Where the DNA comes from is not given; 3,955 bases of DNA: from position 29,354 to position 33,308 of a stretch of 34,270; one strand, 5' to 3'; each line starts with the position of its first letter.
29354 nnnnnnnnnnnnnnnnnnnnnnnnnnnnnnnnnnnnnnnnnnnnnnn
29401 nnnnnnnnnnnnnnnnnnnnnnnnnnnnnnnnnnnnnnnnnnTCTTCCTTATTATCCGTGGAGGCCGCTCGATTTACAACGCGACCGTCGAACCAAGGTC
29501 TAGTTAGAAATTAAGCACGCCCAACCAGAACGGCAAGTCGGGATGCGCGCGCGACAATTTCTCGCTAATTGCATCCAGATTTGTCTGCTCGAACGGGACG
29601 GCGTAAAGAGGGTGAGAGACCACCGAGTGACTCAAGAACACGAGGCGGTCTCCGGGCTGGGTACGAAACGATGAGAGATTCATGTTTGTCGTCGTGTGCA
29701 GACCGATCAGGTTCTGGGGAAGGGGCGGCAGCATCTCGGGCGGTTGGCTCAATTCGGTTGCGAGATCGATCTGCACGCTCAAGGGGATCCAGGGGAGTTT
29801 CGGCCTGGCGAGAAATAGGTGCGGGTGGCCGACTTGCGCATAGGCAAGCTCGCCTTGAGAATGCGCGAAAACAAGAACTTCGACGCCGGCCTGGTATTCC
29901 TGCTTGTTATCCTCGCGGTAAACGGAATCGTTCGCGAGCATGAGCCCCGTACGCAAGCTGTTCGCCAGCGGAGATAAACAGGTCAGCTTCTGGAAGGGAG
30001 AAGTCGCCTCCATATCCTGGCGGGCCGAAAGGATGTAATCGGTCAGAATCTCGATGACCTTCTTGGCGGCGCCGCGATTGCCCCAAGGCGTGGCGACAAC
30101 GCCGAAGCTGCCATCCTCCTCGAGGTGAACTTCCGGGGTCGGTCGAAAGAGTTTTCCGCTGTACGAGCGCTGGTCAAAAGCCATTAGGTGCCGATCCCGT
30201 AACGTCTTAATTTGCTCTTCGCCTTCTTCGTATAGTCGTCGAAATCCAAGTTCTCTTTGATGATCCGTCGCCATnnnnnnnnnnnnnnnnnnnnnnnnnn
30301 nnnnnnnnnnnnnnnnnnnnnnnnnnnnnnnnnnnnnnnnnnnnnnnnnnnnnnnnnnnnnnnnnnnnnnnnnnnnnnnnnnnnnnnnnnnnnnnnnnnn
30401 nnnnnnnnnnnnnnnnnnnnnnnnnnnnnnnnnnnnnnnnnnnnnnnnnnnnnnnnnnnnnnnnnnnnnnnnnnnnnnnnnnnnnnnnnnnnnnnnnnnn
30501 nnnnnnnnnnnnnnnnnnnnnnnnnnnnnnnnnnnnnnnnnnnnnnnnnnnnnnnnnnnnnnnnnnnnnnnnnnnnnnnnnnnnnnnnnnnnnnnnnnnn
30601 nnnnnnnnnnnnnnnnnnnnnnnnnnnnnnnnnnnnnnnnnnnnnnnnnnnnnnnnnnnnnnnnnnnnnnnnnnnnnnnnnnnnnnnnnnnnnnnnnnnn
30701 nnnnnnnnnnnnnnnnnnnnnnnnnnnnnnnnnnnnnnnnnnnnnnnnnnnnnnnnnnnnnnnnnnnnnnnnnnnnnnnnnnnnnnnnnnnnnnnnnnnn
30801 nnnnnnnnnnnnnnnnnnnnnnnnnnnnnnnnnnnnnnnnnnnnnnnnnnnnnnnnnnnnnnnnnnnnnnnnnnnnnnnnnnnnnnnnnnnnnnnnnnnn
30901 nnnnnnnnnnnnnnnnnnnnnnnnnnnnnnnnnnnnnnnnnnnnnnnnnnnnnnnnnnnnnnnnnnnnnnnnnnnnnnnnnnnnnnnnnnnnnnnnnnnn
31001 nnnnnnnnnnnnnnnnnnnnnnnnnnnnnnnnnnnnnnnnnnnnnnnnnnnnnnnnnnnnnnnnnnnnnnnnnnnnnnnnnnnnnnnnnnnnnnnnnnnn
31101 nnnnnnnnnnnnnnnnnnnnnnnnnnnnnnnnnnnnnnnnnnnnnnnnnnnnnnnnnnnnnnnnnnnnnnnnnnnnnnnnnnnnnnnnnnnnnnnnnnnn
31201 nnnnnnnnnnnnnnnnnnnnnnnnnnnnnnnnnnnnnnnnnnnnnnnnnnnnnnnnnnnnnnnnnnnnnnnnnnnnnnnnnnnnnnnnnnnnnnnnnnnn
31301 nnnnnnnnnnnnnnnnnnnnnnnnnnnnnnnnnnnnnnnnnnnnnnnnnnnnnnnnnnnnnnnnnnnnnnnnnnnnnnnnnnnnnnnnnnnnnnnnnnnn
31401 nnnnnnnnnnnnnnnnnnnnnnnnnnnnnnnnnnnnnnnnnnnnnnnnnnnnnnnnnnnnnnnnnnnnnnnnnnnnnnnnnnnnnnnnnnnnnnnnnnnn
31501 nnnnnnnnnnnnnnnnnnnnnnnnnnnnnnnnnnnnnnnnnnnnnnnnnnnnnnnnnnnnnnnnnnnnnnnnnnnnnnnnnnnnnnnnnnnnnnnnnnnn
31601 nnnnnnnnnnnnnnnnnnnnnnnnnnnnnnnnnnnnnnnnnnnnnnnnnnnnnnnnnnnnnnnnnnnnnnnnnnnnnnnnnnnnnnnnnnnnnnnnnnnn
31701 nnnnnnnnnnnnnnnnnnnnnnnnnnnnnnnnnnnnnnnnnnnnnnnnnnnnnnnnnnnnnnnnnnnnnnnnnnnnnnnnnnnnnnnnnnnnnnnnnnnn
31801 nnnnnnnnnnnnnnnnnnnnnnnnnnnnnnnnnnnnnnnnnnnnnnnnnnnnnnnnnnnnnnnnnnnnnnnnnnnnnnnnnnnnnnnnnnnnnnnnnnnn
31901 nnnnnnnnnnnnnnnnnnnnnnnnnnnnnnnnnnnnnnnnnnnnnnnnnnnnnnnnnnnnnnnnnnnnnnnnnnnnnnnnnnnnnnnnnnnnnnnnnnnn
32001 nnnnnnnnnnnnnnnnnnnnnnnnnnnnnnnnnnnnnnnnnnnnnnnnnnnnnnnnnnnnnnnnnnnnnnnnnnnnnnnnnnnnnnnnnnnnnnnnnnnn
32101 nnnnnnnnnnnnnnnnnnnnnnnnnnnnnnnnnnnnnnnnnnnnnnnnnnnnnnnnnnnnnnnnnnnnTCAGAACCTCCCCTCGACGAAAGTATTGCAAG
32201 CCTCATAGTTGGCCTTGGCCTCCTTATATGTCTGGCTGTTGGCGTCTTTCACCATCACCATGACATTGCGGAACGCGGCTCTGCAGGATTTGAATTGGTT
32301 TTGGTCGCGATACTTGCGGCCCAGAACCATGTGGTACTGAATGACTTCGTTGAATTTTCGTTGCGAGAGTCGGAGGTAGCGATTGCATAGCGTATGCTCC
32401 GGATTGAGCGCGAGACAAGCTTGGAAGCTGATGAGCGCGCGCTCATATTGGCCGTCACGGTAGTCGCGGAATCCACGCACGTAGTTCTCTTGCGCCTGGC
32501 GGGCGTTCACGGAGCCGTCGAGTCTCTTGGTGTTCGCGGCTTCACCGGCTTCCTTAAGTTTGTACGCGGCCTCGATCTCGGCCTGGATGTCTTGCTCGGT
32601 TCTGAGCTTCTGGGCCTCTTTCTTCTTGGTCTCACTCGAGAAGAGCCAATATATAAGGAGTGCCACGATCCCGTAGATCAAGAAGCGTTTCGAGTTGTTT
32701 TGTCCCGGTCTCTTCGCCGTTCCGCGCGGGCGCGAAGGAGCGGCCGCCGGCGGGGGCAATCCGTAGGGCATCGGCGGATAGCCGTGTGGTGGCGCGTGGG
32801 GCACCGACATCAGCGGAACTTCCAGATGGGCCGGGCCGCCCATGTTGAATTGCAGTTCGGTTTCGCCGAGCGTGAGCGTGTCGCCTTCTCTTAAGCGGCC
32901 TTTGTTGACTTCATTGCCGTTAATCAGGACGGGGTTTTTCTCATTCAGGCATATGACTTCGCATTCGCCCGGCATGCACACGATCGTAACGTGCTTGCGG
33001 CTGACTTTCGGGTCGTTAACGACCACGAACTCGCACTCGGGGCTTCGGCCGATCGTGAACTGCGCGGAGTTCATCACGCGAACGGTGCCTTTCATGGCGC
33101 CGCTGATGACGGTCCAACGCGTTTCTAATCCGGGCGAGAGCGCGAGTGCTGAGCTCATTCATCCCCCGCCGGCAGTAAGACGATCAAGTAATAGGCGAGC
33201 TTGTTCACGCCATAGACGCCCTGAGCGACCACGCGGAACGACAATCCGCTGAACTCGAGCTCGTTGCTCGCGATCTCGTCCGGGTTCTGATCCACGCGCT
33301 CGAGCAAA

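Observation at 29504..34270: Translationally coupled sensor / FHA-TPR / double-FHA / pseudo-PP2C module with no kinase in cis: candidate undescribed trans-envelope phospho-signalling system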

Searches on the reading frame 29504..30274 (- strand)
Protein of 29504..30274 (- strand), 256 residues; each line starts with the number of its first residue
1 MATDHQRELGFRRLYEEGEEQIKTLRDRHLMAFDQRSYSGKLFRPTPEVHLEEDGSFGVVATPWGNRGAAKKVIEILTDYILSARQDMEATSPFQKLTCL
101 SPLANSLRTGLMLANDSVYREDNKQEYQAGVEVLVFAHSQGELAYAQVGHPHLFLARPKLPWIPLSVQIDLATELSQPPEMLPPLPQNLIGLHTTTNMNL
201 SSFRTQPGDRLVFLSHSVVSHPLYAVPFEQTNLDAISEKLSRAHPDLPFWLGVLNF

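Call 5: search_protein_families(library=pfam, proteins=[window:29504-30274:-], max_evalue=0.1)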
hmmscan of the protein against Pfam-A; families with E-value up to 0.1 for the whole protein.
window:29504-30274:- (256 aa): 1 family
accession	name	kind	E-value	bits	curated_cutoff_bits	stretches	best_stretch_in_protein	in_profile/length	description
PF07228.17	SpoIIE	-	0.015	15.6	25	1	131-220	63-135/192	Stage II sporulation protein E (SpoIIE)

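Call 8: search_protein_families(library=ncbifam, proteins=[window:29504-30274:-], max_evalue=0.1)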
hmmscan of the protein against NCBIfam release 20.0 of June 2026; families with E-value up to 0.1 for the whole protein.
window:29504-30274:- (256 aa): 0 families

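Call 15: find_homologous_proteins(query=window:29504-30184:-, max_evalue=0.001)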
Query window:29504-30184:- (226 aa): 230 proteins with E <= 0.001 among 365 candidates; the best 120 are listed.
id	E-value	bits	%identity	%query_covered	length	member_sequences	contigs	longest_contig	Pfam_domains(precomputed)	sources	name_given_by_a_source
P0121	2.1e-148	510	100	100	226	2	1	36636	-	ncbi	-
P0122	2.2e-133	461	88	100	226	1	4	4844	-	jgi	jgi:hypothetical protein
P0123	2.5e-133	460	88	100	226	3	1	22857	-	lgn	-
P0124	7.3e-130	449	86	100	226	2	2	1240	-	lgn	-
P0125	8.4e-120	416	77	100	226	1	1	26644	-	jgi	-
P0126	1.5e-119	415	78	99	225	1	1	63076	-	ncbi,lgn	-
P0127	3.2e-119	414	77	100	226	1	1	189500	-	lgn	-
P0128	2.1e-118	412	78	100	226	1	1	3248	-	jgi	jgi:hypothetical protein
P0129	3.7e-118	411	77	100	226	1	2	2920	-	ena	-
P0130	2.3e-116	405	77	100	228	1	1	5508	-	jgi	jgi:hypothetical protein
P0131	3.2e-116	404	75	100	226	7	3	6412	-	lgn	-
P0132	3.3e-115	401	77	99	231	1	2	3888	-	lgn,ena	-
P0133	3.8e-115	401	74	100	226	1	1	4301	-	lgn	-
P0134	4.7e-115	401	77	100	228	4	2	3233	-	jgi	jgi:hypothetical protein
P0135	8.4e-115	400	76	100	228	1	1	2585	-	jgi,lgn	jgi:hypothetical protein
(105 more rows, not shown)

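Call 19: find_related_loci(query=A1, collection=genome_contigs, flank=10000)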
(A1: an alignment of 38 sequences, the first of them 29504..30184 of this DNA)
Query A1 (226 aa) in genome_contigs; peptide patterns used: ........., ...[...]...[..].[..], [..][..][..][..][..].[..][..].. (x = any residue, [..] = any of these).
81 stretches matched a pattern; 33 encode a relative of the query (tblastn E <= 1e-3); 33 distinct loci.
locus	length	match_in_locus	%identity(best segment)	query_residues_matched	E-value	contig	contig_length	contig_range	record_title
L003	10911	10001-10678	74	1-226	2e-120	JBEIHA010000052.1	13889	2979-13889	MAG: Pseudobdellovibrionaceae bacterium isolate Sample-102-S76-bin-178 Sample_102_S76-bin_178-k141_2061944, whole genome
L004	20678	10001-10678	74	1-226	2e-120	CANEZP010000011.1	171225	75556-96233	MAG: Bdellovibrionaceae bacterium isolate Jr-03apr18-63 genome assembly, contig: Jr-03apr18-C42, whole genome shotgun se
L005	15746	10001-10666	75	3-224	3e-117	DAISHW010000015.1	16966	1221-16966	MAG TPA_asm: Bdellovibrionales bacterium isolate CTOTU2297 NODE_1497_length_16966_cov_3.287801, whole genome shotgun seq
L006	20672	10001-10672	75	1-224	4e-117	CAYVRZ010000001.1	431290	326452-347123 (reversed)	MAG TPA_asm: uncultured Pseudobdellovibrionaceae bacterium isolate SRP302895_co1_334 genome assembly, contig: NODE_24_le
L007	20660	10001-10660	75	5-224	2e-117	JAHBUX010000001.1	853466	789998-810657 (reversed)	MAG: Bdellovibrionales bacterium isolate ACE_BDE2 BDE2_1, whole genome shotgun sequence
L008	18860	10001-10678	73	1-226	1e-116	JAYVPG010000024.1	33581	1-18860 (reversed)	MAG: Pseudobdellovibrionaceae bacterium isolate GL72_DN_metabat_34 GL72_DN_metabat_34_23, whole genome shotgun sequence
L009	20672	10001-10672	74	1-224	8e-116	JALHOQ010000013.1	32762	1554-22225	MAG: Bdellovibrionales bacterium isolate bin.161 c_000000006087, whole genome shotgun sequence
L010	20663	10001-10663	74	4-224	1e-115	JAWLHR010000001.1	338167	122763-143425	MAG: Bdellovibrionales bacterium isolate 30dZY2.bin.76 NODE_68_length_338167_cov_27.397950, whole genome shotgun sequenc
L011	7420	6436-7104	73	1-223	8e-114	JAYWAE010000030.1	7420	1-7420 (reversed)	MAG: Pseudobdellovibrionaceae bacterium isolate GL92_UP_concoct_173 GL92_UP_concoct_173_29, whole genome shotgun sequenc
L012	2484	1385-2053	70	4-226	3e-118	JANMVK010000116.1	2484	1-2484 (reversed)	MAG: Pseudobdellovibrionaceae bacterium isolate SOY_1_B_concoct_198 SOY_1_B_k141_2021978, whole genome shotgun sequence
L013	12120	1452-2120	73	1-223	4e-111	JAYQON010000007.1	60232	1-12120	MAG: Bdellovibrionales bacterium isolate SD3114_S44.metabat_sens.055 NODE_167_length_60232_cov_4.70411, whole genome sho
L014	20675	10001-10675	73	1-225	4e-108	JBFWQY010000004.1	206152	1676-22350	MAG: Bdellovibrionales bacterium isolate CA_2019_TPBF_194 NODE_627_length_206152_cov_11.907696_TPBF, whole genome shotgu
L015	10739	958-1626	69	4-226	9e-108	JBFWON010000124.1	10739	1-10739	MAG: Bdellovibrionales bacterium isolate CA_2019_TPBF_137 NODE_25641_length_10739_cov_4.571711_TPBF, whole genome shotgu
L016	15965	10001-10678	67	1-226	2e-105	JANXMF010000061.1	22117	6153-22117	MAG: Pseudobdellovibrionaceae bacterium isolate 336R_concoct_85_sub 336R_k141_218208, whole genome shotgun sequence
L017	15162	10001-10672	65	1-224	1e-102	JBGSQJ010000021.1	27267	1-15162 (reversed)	MAG: Bdellovibrionales bacterium isolate JTS-AC328 k141_2787182, whole genome shotgun sequence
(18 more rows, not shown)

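Call 26: predict_structure(alignment_id=A1)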
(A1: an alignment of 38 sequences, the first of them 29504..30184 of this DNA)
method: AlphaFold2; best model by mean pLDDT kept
length: 226 residues; sequences in the alignment: 38
mean_pLDDT: 88.3   pTM: 0.87
mean pLDDT of the five models: 88.3, 88.0, 86.8, 86.7, 85.3
residues with pLDDT >= 90: 139; 70-90: 70; 50-70: 13; < 50: 4
segments of 3 or more residues with pLDDT < 50: none
pLDDT, mean of each block of 10 residues (from residue 1): 89 92 93 94 96 70 55 90 95 86 95 94 94 89 82 87 90 94 86 85 93 90 94
secondary structure, 60 per line:
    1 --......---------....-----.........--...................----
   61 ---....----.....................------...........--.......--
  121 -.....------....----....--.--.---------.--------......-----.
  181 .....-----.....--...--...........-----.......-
elements in order: E3-8 E18-21 E27-35 H38-56 H64-67 H72-92 E99-109 E112-118 E122-126 E133-136 H141-144 E169-174 E180-185 H191-195 H203-213 E219-225

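Call 30: fold_search(model_id=the predicted structure, library=pdb)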
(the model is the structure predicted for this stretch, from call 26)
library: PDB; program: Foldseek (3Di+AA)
matches with E <= 10: 571; with E <= 0.001: 151
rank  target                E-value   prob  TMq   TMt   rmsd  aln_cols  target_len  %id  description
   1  2xzv                  9.9e-12  1.00  0.71  0.69   4.8       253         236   14  The cyanobacterial PP2C-like phosphatase tPphA requires three metals in the catalytic center for efficient catalysis (released 2011-02-09)
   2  2j82                  1.9e-11  1.00  0.65  0.67   5.7       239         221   14  Structural analysis of the PP2C Family Phosphatase tPphA from Thermosynechococcus elongatus (released 2007-11-06)
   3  2j86_A                2.0e-11  1.00  0.63  0.61   6.1       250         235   14  Structural analysis of the PP2C Family Phosphatase tPphA of Thermosynechococcus elongatus (released 2007-11-06)
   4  2j86_B                3.8e-11  1.00  0.64  0.62   6.1       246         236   15  Structural analysis of the PP2C Family Phosphatase tPphA of Thermosynechococcus elongatus (released 2007-11-06)
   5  2y09                  4.8e-11  1.00  0.68  0.65   6.0       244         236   14  The cyanobacterial PP2C-like phosphatase tPphA requires three metals in the catalytic center for efficient catalysis (released 2011-02-09)
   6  6jkv_A                5.4e-11  1.00  0.62  0.61   6.4       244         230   17  PppA, a key regulatory component of T6SS in Pseudomonas aeruginosa (released 2019-06-26)
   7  6jkv_B                5.7e-11  1.00  0.62  0.61   6.2       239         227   20  PppA, a key regulatory component of T6SS in Pseudomonas aeruginosa (released 2019-06-26)
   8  5iti                  1.3e-10  1.00  0.69  0.66   5.4       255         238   14  A cynobacterial PP2C (tPphA) structure (released 2016-05-04)
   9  1txo_B                1.4e-10  1.00  0.60  0.58   6.6       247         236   14  Crystal structure of the Mycobacterium tuberculosis serine/threonine phosphatase PstP/Ppp at 1.95 A. (released 2004-11-23)
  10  5d2u                  1.8e-10  1.00  0.70  0.67   5.1       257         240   16  Crystal structure of tPphA Variant - H39A (released 2016-05-04)
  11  1txo_A                2.0e-10  1.00  0.62  0.60   5.9       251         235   16  Crystal structure of the Mycobacterium tuberculosis serine/threonine phosphatase PstP/Ppp at 1.95 A. (released 2004-11-23)
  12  2cm1                  2.9e-10  1.00  0.58  0.57   6.7       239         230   15  Crystal structure of the catalytic domain of serine threonine protein phosphatase PstP in complex with 2 Manganese ions. (released 2007-06-12)
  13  2jfs                  9.9e-10  1.00  0.63  0.62   6.2       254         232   14  Crystal structure of the PPM Ser-Thr phosphatase MsPP from Mycobacterium smegmatis in complex with cacodylate (released 2007-07-24)
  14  2jfr                  2.7e-09  1.00  0.64  0.62   5.6       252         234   16  Crystal structure of the PPM Ser-Thr phosphatase MsPP from Mycobacterium smegmatis in complex with phosphate at 0.83 A r (released 2007-07-24)
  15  2pk0_D                8.0e-09  1.00  0.59  0.56   6.2       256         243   16  Structure of the S. agalactiae serine/threonine phosphatase at 2.65 resolution (released 2007-06-12)
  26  3f79_F                1.4e-07  1.00  0.48  0.47   7.7       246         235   13  Structure of pseudo-centered cell crystal form of the C-terminal phosphatase domain of P. aeruginosa RssB (released 2009-11-24)
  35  3f79_B                8.5e-07  1.00  0.50  0.49   8.1       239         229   13  Structure of pseudo-centered cell crystal form of the C-terminal phosphatase domain of P. aeruginosa RssB (released 2009-11-24)
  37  3f79_D                1.5e-06  1.00  0.49  0.49   6.2       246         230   12  Structure of pseudo-centered cell crystal form of the C-terminal phosphatase domain of P. aeruginosa RssB (released 2009-11-24)
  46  3f79_C                4.9e-06  1.00  0.43  0.42   7.2       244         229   14  Structure of pseudo-centered cell crystal form of the C-terminal phosphatase domain of P. aeruginosa RssB (released 2009-11-24)
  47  2pop_C                5.8e-06  1.00  0.62  0.45   6.1       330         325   13  The Crystal Structure of TAB1 and BIR1 complex (released 2007-07-03)
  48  3f7a_A                6.1e-06  1.00  0.51  0.34   6.2       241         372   13  Structure of Orthorhombic crystal form of Pseudomonas aeruginosa RssB (released 2009-11-24)
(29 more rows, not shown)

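Call 50: search_protein_representatives(alignment_id=A1)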
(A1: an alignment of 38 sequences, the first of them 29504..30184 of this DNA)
Query: 38 sequences, 228 profile positions. Proteins with E-value up to 0.001 (for the whole library): 353; up to 1e-10: 281; up to 1e-30: 175. The best 150 are listed.
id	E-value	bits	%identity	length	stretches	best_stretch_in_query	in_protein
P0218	5.0e-110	382.6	-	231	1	1-227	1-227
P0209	1.9e-108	377.4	-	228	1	1-226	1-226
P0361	1.2e-87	309.4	-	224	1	1-226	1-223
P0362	1.7e-85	302.3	-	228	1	1-225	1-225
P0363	2.0e-80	285.7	-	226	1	1-225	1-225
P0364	6.5e-78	277.5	-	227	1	2-226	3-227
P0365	2.5e-77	275.6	-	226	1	1-226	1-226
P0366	3.3e-76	271.9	-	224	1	1-226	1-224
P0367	9.7e-75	267.1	-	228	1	2-226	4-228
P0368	6.5e-74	264.4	-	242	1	2-226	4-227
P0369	4.1e-73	261.8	-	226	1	1-225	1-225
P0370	1.1e-72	260.4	-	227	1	1-225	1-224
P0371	1.7e-72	259.8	-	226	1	1-225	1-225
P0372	2.9e-72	259.1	-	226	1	2-226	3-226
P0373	3.6e-72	258.8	-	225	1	1-225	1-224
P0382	1.3e-65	237.3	-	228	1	1-226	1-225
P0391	5.9e-62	225.3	-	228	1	1-226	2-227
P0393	5.3e-61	222.2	-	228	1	1-226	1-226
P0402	1.1e-58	214.7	-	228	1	1-226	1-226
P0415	1.1e-52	195.0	-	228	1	1-226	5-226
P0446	1.1e-45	172.1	-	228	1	2-226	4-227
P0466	8.5e-42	159.4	-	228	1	3-226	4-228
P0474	1.2e-39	152.4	-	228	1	1-225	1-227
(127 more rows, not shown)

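Call 60: list_cluster_members(proteins=[P0362, P0367, P0382, P0391, P0393, P0402, P0415, P0446, P0466, P0474])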
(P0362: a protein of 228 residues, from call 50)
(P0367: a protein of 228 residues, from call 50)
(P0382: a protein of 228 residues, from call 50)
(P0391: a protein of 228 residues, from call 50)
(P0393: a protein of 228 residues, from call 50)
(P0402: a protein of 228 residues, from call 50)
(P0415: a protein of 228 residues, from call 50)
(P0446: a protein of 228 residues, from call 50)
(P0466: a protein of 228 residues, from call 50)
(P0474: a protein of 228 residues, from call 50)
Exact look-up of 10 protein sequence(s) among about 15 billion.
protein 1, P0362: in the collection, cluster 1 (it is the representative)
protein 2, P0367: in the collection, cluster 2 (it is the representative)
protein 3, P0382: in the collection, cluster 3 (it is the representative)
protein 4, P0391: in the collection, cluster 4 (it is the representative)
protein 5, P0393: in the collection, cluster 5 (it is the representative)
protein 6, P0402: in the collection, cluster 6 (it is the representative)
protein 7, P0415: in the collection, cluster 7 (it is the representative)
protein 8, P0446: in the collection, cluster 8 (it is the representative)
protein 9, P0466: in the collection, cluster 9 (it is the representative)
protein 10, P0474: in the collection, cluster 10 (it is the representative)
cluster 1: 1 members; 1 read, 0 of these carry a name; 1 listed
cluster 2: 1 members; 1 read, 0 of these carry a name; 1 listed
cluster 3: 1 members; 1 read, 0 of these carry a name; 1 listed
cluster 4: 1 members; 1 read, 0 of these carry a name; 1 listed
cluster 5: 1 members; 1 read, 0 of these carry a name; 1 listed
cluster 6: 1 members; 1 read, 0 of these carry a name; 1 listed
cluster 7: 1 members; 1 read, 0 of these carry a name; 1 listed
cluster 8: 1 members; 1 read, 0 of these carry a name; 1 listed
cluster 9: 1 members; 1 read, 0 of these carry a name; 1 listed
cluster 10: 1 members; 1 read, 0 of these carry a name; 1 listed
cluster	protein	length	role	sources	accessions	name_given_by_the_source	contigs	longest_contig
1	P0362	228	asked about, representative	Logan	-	-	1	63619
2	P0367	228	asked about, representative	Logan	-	-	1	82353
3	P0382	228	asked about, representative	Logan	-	-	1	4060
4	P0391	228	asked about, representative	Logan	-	-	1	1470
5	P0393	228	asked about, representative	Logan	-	-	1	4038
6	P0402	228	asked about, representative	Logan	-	-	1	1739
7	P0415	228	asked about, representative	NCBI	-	-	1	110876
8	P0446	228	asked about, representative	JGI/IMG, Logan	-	-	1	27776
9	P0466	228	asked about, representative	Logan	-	-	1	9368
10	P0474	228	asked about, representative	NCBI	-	-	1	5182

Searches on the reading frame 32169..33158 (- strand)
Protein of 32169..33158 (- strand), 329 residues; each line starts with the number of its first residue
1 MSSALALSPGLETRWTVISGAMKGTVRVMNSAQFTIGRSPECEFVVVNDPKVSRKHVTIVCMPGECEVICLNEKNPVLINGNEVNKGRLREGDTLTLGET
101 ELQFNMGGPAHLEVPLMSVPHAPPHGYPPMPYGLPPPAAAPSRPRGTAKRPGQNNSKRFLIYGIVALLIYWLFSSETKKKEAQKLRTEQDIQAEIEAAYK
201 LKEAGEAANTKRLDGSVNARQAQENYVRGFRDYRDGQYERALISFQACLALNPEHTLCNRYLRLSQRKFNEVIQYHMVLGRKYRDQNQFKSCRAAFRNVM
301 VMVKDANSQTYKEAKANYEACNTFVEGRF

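Call 5: search_protein_families(library=pfam, proteins=[window:32169-33158:-], max_evalue=0.1)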
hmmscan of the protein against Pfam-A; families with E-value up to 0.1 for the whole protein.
window:32169-33158:- (329 aa): 6 families
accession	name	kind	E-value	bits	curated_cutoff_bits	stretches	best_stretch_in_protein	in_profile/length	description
PF00498.31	FHA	-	4.5e-14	53.1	20.7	1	35-98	2-67/67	FHA domain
PF16697.10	Yop-YscD_cpl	-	1.6e-13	51.1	33.2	1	17-105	2-91/94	Inner membrane component of T3SS, cytoplasmic domain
PF07719.23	TPR_2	-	0.00019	21.8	27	1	225-255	4-34/34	Tetratricopeptide repeat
PF17913.6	FHA_2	-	0.0036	17.7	23.1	1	25-68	12-52/71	FHA domain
PF13181.12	TPR_8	-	0.0072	16.8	25.7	0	236-255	15-34/34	Tetratricopeptide repeat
PF13371.12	TPR_9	-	0.053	14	35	1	218-254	25-61/73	Tetratricopeptide repeat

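Call 7: find_encoding_contigs(protein=window:32169-33158:-, flank=10000, max_places=6)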
Protein window:32169-33158:- (329 aa): no gene with exactly this product is on record in the collection.

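Call 8: search_protein_families(library=ncbifam, proteins=[window:32169-33158:-], max_evalue=0.1)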
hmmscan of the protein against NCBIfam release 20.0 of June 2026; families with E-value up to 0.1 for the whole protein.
window:32169-33158:- (329 aa): 9 families
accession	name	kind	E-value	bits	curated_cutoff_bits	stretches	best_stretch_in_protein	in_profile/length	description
TIGR03354.1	VI_FHA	hypoth_equivalog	4.2e-08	33.4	120.25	1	27-112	19-110/420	type VI secretion system-associated FHA domain protein TagH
NF049868.1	FhaB_Rv0019c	equivalog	7.8e-08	32.5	125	1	13-103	67-157/158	FHA domain-containing protein FhaB/FipA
NF052573.1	HisKinEspAMyxo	equivalog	2.8e-07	29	1400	1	21-103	35-118/755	serine histidine kinase EspA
NF033760.1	gliding_GltG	equivalog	3.4e-07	29.2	650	1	45-105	36-97/650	adventurous gliding motility protein GltG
NF041660.2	oxygluDhInhib_OdhI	equivalog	0.00023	21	200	1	23-104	47-127/130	oxoglutarate dehydrogenase inhibitor Odhl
TIGR02500.1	type_III_yscD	equivalog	0.00039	19.5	86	1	17-193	5-162/413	type III secretion system inner membrane ring subunit SctD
NF052403.1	ESX1TransRegEspM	equivalog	0.012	14.5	550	1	16-99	14-94/367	ESX-1 type VII secretion system transcriptional regulator EspM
TIGR02552.1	LcrH_SycD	equivalog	0.031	14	104.8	0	217-254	13-50/136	SycD/LcrH family type III secretion system chaperone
NF041023.1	PP0621_fam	subfamily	0.083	13.2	45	0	158-192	2-36/71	PP0621 family protein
